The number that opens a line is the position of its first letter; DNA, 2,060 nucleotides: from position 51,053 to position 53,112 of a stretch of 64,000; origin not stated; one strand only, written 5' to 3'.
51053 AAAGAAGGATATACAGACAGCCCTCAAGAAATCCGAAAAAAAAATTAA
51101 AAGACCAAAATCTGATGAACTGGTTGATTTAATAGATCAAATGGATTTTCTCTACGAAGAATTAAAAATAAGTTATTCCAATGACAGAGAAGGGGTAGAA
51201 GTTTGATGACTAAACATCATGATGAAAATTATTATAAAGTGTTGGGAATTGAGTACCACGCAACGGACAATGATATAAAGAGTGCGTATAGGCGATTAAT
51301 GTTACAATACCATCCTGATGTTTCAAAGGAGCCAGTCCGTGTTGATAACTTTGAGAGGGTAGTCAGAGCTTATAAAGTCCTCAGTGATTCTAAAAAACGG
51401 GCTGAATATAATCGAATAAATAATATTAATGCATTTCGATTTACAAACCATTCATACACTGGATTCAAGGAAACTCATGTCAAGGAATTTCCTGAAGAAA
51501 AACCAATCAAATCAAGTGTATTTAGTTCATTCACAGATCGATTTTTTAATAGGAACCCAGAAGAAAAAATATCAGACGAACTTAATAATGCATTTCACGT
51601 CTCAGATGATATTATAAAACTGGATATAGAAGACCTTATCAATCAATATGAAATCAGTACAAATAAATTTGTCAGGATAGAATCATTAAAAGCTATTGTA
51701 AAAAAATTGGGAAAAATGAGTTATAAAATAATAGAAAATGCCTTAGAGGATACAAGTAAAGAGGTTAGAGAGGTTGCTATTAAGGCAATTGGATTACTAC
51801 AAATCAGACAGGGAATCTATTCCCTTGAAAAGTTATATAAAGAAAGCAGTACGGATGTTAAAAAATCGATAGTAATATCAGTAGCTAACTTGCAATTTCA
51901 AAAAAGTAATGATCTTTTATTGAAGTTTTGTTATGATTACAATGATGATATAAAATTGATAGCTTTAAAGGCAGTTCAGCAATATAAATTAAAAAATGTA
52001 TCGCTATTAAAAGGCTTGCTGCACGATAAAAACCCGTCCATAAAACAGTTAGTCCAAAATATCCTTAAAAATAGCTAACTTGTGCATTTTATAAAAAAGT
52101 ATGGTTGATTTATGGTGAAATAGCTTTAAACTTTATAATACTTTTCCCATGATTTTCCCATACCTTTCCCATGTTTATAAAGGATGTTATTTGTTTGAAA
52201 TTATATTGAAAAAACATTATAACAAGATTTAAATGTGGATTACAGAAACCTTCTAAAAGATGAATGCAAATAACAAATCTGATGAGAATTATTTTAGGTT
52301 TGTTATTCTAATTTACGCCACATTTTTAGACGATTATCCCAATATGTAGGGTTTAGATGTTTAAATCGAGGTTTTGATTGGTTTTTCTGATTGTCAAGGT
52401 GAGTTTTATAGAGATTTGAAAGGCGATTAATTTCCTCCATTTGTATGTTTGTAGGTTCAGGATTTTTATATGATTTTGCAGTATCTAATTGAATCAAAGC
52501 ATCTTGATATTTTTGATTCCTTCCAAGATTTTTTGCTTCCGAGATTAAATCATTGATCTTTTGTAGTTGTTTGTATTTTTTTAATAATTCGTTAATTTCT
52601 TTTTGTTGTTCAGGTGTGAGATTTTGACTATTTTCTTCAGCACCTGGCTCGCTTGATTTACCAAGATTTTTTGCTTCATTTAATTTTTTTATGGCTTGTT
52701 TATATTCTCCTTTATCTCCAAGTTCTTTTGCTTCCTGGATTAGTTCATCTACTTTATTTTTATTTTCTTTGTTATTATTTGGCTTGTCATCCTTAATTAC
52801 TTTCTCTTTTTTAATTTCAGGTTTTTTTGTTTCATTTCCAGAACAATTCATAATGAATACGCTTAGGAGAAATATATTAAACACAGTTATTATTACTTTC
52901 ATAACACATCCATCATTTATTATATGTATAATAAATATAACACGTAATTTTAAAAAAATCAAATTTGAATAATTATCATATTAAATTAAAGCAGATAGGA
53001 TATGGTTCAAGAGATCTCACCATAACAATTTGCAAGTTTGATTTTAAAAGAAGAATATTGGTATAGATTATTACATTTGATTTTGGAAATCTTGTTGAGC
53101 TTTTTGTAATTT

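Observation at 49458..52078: Translationally coupled Hsp70 paralogue and J-domain/HEAT-repeat protein, directly downstream of the flagellar super-operon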

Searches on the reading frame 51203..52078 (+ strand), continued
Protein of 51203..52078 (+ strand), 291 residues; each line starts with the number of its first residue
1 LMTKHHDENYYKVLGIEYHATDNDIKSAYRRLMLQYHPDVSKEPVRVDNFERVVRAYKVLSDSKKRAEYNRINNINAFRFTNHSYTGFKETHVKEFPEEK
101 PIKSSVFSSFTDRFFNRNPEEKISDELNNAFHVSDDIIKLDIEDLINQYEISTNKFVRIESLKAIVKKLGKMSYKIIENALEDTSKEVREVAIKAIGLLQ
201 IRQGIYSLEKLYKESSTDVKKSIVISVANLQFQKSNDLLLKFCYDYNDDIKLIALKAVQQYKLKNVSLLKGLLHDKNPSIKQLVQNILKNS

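Call 51: fold_search(model_id=the predicted structure, library=pdb)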
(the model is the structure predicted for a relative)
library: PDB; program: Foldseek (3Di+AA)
matches with E <= 10: 1095; with E <= 0.001: 12
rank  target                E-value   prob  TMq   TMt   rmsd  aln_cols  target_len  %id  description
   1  4rv1_C                2.1e-04  1.00  0.37  0.27  15.9       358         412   15  Crystal Structure of Engineered Protein. Northeast Structural Genomics Consortium (NESG) Target OR497. (released 2014-12-10)
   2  6fsq                  2.2e-04  1.00  0.47  0.38  16.9       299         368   15  Structure of A3_bGFPD, an artificial bi-domain protein based on two different alphaRep domains : A3 and a GFP binding do (released 2018-08-08)
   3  6gx7_E                4.8e-04  1.00  0.46  0.68   7.6       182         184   17  Tubulin-CopN-alphaRep complex (released 2019-04-24)
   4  4rv1_A                4.8e-04  1.00  0.39  0.30  13.5       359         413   16  Crystal Structure of Engineered Protein. Northeast Structural Genomics Consortium (NESG) Target OR497. (released 2014-12-10)
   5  7p0h_A                7.1e-04  1.00  0.45  0.33   7.4       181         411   20  Crystal structure of Helicobacter pylori ComF fused to an artificial alphaREP crystallization helper(named B2) (released 2022-04-06)
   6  7z0g_C                7.4e-04  1.00  0.45  0.59   7.7       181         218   20  CPAP:TUBULIN:IE5 ALPHAREP COMPLEX P1 SPACE GROUP (released 2022-04-13)
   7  4rv1_D                7.4e-04  1.00  0.38  0.28  15.4       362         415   15  Crystal Structure of Engineered Protein. Northeast Structural Genomics Consortium (NESG) Target OR497. (released 2014-12-10)
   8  7q1f_C                8.1e-04  1.00  0.46  0.59   7.6       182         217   20  CPAP:TUBULIN:IE5 ALPHAREP COMPLEX (released 2022-04-20)
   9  6gwc_C                8.1e-04  1.00  0.46  0.60  12.8       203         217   16  Tubulin:iE5 alphaRep complex (released 2019-01-30)
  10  7q1f_T                8.1e-04  1.00  0.46  0.59  13.2       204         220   16  CPAP:TUBULIN:IE5 ALPHAREP COMPLEX (released 2022-04-20)
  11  7z0g_T                8.8e-04  1.00  0.45  0.58   7.6       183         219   18  CPAP:TUBULIN:IE5 ALPHAREP COMPLEX P1 SPACE GROUP (released 2022-04-13)
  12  4hxt                  9.6e-04  1.00  0.39  0.45   7.6       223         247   17  Crystal Structure of Engineered Protein. Northeast Structural Genomics Consortium Target OR329 (released 2012-11-21)
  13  4rv1_B                1.0e-03  1.00  0.42  0.32  13.6       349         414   12  Crystal Structure of Engineered Protein. Northeast Structural Genomics Consortium (NESG) Target OR497. (released 2014-12-10)
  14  8aw4_A                1.0e-03  1.00  0.45  0.66   3.4       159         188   21  Structure of a complex of biosynthetic proteins bB-E3 and bGFPD-YY (released 2022-12-28)
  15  6gwd_I                1.1e-03  1.00  0.44  0.77   3.1       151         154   18  Tubulin:iiH5 alphaRep complex (released 2019-01-30)
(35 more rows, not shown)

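Call 52: search_protein_representatives(alignment_id=A1)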
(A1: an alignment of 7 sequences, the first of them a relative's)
Query: 7 sequences, 288 profile positions. Proteins with E-value up to 0.001 (for the whole library): 246374; up to 1e-10: 78557; up to 1e-30: 2392. The best 150 are listed.
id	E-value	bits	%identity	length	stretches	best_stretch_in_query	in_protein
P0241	6.9e-156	534.5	-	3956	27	138-270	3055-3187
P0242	5.4e-146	502.0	-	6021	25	142-284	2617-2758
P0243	4.8e-135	466.1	-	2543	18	162-284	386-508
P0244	1.1e-129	448.5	-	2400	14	150-284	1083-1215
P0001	1.2e-116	405.7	-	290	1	3-284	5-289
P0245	2.3e-114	398.2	-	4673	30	170-255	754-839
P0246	1.3e-110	386.0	-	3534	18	90-284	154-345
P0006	1.4e-109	382.5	-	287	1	1-287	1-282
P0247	2.5e-109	381.7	-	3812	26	150-258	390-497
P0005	2.9e-109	381.5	-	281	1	5-288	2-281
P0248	3.1e-106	371.5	-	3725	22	145-282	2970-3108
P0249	9.3e-106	370.0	-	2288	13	150-282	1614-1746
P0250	4.8e-103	361.1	-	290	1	1-285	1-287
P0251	1.2e-96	340.1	-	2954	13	138-279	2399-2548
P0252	8.6e-96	337.3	-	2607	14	156-285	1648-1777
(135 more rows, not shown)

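Call 57: find_homologous_proteins(query=A3, max_evalue=1e-8)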
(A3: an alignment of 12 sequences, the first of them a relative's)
Query A3 (12 sequences) (290 aa, profile of the alignment): 434 proteins with E <= 1e-8 among 8000 candidates; the best 120 are listed.
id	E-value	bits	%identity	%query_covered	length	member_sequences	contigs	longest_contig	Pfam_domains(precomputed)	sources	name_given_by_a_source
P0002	1.4e-112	394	50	98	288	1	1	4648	PF00226.37,PF02985.29,PF13646.13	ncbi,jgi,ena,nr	ncbi:MAG: DnaJ domain-containing protein [Spirochaetota bacterium]|nr:DnaJ domain-containing protein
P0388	9.9e-108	378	46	97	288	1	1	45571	PF00226.37,PF02985.29,PF13646.13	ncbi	-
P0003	6.7e-106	372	48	97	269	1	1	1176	PF00226.37,PF02985.29,PF13646.13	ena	-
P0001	1.2e-101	358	100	100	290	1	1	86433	PF00226.37,PF02985.29,PF13646.13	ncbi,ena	-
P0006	7.1e-93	329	20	97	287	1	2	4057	PF00226.37,PF02985.29,PF03130.23,PF13513.13,PF13646.13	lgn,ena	-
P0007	1.4e-90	322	23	97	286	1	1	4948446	PF00226.37,PF02985.29,PF03130.23,PF13646.13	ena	-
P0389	2.7e-90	321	36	98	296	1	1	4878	PF00226.37,PF13646.13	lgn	-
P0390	4.2e-60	222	24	82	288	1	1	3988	PF00226.37,PF02985.29,PF03130.23,PF13513.13,PF13646.13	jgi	jgi:curved DNA-binding protein CbpA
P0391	5.2e-32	130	45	26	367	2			PF00226.37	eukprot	eukprot:GGOE01021010.1.p1 GENE.GGOE01021010.1~~GGOE01021010.1.p1 ORF type:complete len:368 (+),score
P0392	1.7e-29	121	28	79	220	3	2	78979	PF00226.37,PF13646.13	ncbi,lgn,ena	-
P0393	2.0e-28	118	55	19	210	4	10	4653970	PF00226.37,PF02985.29,PF13646.13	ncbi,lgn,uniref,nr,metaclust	ncbi:DnaJ domain-containing protein [Sediminispirochaeta smaragdinae]|uniref:Heat shock protein DnaJ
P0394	5.8e-24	103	43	22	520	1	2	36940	PF00226.37,PF08238.19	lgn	-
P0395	8.2e-24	103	44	23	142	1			PF00226.37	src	-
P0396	4.4e-23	100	47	23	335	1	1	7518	PF00226.37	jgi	jgi:curved DNA-binding protein CbpA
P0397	6.9e-23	100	50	23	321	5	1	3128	PF00226.37,PF01556.24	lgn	-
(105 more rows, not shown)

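Call 58: find_encoding_contigs(protein=P0393, flank=10000, max_places=2)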
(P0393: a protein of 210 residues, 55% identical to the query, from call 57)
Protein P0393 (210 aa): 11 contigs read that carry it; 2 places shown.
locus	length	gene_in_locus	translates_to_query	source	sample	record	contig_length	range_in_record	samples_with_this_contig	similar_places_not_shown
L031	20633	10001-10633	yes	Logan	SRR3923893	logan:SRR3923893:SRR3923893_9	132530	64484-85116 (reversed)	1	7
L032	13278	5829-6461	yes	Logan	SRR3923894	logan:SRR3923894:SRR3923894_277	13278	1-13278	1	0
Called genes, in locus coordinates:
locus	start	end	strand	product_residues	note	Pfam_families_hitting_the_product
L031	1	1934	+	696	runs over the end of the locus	PF00771:FHIPEP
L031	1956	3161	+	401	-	PF00448:SRP54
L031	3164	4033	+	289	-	PF00142:Fer4_NifH (weak), PF02374:ArsA_ATPase (weak), PF10609:ParA, PF13614:AAA_31, PF01656:CbiA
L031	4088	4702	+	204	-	-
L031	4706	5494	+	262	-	PF04542:Sigma70_r2, PF04539:Sigma70_r3, PF08281:Sigma70_r4_2, PF04545:Sigma70_r4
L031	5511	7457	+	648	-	PF14804:Jag_N, PF20250:FapA_N, PF03961:FapA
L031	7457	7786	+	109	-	-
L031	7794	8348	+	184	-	PF19610:DUF6115 (weak)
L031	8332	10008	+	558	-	PF00012:HSP70, PF02782:FGGY_C (faint), PF06723:MreB_Mbl, PF00012:HSP70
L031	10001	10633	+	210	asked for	PF00226:DnaJ, PF02985:HEAT (faint), PF13646:HEAT_2 (weak)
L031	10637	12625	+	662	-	PF01627:Hpt, PF07194:P2 (weak), PF02518:HATPase_c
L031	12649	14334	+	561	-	PF00005:ABC_tran, PF02463:SMC_N (faint), PF13476:AAA_23 (faint), PF13304:AAA_21 (faint), PF12848:ABC_tran_Xtn, PF00005:ABC_tran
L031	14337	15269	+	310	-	PF00294:PfkB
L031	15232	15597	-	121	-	PF12973:Cupin_7 (weak), PF07883:Cupin_2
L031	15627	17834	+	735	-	PF00015:MCPsignal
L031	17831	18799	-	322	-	PF00348:polyprenyl_synt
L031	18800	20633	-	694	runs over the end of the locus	PF07992:Pyr_redox_2, PF00070:Pyr_redox, PF07681:DoxX (faint)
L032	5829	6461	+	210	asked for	PF00226:DnaJ, PF02985:HEAT (faint), PF13646:HEAT_2 (weak)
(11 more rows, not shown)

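Call 74: find_related_loci(query=A3, collection=metagenome_contigs, flank=10000)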
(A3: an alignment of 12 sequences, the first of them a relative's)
Query A3 (290 aa) in metagenome_contigs; peptide patterns used: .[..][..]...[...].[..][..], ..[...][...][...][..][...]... (x = any residue, [..] = any of these).
600 stretches matched a pattern (row limit reached: there are more); 426 encode a relative of the query (tblastn E <= 1e-3); the best 80 are kept; 80 distinct loci.
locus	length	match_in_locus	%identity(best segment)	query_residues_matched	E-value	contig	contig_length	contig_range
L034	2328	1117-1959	50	6-288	3e-81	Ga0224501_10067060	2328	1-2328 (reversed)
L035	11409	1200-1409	46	8-77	1e-17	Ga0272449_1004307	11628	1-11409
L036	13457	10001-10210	46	8-77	1e-17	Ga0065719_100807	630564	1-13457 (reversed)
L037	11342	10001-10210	46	8-77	3e-17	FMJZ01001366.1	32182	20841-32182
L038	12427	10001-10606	28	8-208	6e-17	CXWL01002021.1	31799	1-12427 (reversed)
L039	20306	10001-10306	37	3-107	9e-17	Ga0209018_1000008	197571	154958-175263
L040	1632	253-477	41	2-76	6e-16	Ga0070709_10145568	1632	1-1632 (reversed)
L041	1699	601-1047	35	1-142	5e-16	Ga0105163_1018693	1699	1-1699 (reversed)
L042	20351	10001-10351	38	6-113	2e-15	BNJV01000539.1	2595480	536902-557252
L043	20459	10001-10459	34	8-156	2e-15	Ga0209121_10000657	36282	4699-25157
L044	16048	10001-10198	50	6-71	3e-15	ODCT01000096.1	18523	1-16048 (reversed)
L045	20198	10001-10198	50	6-71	3e-15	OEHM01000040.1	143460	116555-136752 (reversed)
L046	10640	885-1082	50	6-71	3e-15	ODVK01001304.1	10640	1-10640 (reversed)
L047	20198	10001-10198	50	6-71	3e-15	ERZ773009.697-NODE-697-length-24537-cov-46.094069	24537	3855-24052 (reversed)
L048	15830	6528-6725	50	6-71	3e-15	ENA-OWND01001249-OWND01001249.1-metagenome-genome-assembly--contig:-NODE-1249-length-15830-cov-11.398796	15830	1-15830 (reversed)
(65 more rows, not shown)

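Call 76: search_protein_families(library=pfam, proteins=[L031:7457-7786:+, L031:7794-8348:+, L031:10001-10633:+], max_evalue=0.1)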
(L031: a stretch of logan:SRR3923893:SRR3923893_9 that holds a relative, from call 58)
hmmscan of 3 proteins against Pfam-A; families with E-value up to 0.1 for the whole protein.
L031:7457-7786:+ (109 aa): 0 families

L031:7794-8348:+ (184 aa): 10 families
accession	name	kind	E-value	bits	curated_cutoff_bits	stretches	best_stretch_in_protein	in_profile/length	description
PF19610.4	DUF6115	-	2.3e-06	28.5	27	1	34-171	11-133/134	Family of unknown function (DUF6115)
PF08281.18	Sigma70_r4_2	-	0.00028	20.9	25.7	1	132-168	9-46/54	Sigma-70, region 4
PF10975.14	DUF2802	-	0.00092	19.8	33.5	1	136-172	31-67/68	Protein of unknown function (DUF2802)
PF12210.13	Hrs_helical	-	0.0033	18.3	30.6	1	37-131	2-94/95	Hepatocyte growth factor-regulated tyrosine kinase substrate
PF24409.1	wHTH-PRTase_assc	-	0.009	16.5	27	0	141-169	3-32/83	wHTH-PRTase associated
PF05130.17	FlgN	-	0.025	15.5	30.5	1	31-74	84-126/147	FlgN protein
PF07902.16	Gp58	-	0.025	13.3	34.5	1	34-81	119-166/594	gp58-like protein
PF10595.14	FAM161A_B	-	0.027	13.9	29.9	1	35-135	131-224/364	Protein FAM161A/B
PF06103.16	DUF948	-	0.03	14.9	37.2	1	6-75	6-71/89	Bacterial protein of unknown function (DUF948)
PF13851.11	GAS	-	0.035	13.9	32.3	1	38-114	28-103/200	Growth-arrest specific micro-tubule binding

L031:10001-10633:+ (210 aa): 4 families
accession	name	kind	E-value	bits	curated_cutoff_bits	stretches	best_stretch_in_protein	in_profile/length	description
PF00226.36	DnaJ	-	1.2e-17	64.1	27.8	1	6-58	2-55/63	DnaJ domain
PF13646.12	HEAT_2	-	2.9e-10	40.7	27.7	1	98-146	11-59/88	HEAT repeats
PF02985.28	HEAT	-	2.3e-05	24.6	23.5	0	122-145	4-27/31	HEAT repeat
PF03130.22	HEAT_PBS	-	0.0022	18.8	20.9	0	103-129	1-27/27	PBS lyase HEAT-like repeat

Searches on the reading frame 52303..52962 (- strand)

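Call 6: search_protein_families(library=pfam, proteins=[window:52303-52962:-], max_evalue=0.01)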
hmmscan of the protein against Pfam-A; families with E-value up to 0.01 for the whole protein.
window:52303-52962:- (219 aa): 2 families
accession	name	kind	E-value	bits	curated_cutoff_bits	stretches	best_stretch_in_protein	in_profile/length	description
PF19556.4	PRTRC_E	-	2.9e-05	24.3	26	0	113-172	95-152/175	PRTRC system protein E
PF25524.1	RSLD_CPSF6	-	0.0016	19.1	27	1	67-135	10-78/96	CPSF6-like, RSLD domain, N-terminal region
